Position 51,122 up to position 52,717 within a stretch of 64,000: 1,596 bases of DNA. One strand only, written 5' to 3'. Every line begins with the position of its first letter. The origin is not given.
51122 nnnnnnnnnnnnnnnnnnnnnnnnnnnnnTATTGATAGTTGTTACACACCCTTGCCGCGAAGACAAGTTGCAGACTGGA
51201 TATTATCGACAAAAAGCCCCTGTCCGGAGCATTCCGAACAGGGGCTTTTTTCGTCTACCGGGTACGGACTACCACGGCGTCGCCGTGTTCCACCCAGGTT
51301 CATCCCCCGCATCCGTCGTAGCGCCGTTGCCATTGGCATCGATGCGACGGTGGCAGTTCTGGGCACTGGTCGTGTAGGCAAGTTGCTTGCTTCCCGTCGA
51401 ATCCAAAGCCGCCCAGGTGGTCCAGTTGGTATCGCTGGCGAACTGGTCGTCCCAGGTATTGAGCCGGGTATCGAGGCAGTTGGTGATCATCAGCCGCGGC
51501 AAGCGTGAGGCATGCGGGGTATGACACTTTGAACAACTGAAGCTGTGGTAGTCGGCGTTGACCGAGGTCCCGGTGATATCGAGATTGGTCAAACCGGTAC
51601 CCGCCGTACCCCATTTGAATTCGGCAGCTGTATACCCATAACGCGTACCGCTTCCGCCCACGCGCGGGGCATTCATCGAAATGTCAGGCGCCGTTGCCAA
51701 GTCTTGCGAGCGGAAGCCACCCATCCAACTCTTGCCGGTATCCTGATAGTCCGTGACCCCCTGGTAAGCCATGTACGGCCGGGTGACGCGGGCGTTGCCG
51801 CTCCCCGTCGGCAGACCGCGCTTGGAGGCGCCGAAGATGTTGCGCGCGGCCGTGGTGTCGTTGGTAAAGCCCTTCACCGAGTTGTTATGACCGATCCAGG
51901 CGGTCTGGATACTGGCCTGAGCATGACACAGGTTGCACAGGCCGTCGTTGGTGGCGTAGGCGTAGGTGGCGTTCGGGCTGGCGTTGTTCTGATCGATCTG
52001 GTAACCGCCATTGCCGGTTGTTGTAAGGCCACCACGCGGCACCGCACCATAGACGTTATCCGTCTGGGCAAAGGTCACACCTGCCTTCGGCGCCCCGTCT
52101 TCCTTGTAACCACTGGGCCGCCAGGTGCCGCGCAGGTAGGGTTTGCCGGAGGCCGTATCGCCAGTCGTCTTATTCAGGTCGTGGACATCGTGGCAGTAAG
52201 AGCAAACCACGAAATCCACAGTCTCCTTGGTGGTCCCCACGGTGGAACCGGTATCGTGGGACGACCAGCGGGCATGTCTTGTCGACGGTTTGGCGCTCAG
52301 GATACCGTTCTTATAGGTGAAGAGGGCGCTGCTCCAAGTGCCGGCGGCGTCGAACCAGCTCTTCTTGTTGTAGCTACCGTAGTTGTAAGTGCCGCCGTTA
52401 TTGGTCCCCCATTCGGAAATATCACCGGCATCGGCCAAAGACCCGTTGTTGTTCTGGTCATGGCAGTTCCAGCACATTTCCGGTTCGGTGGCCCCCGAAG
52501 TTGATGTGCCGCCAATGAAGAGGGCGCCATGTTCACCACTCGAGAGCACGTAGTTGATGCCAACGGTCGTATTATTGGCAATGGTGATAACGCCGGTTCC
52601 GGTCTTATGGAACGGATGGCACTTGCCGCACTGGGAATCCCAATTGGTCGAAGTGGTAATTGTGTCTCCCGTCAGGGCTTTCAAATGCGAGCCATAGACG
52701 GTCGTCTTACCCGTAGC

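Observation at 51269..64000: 12.7-kb string of three tandem mega-cytochrome genes with about 70 candidate heme sites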

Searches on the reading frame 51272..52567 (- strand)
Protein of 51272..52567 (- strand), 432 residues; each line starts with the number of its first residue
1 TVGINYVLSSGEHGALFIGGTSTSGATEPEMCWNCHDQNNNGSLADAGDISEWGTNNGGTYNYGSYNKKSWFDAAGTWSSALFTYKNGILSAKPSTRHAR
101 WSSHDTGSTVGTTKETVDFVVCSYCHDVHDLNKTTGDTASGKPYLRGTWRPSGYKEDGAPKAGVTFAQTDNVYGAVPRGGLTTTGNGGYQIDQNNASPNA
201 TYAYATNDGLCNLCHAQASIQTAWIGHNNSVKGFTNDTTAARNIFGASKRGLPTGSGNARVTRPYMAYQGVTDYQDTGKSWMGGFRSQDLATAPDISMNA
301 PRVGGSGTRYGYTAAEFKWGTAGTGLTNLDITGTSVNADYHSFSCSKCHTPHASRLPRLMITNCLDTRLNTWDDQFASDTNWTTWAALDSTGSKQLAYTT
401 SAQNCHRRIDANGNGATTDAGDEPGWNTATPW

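Call 67: search_solved_structures(query=window:51272-52567:-, max_evalue=10)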
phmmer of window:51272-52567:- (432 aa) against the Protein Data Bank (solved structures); distinct sequences matched with E-value up to 10: 1.
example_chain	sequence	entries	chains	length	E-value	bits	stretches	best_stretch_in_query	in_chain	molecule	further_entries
8saz_D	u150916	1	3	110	0.24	13.5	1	57-125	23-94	DH270.I5.6 variable light chain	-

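Call 68: search_protein_families(library=pfam, proteins=[window:51272-52567:-], max_evalue=1)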
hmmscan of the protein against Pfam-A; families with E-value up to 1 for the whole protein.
window:51272-52567:- (432 aa): 4 families
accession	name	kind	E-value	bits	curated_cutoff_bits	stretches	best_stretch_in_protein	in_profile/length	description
PF09699.15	Paired_CXXCH_1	-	1.6e-06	28.1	20.6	2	344-360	8-24/41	Doubled CXXCH motif (Paired_CXXCH_1)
PF14522.11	Cytochrome_C7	-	0.0017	18.6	24.8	0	26-46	38-58/67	Cytochrome c7 and related cytochrome c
PF14537.11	Cytochrom_c3_2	-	0.0052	17.7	25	0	340-355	55-70/79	Cytochrome c3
PF00034.26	Cytochrom_C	-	0.78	11.5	21.3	0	32-64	12-44/90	Cytochrome c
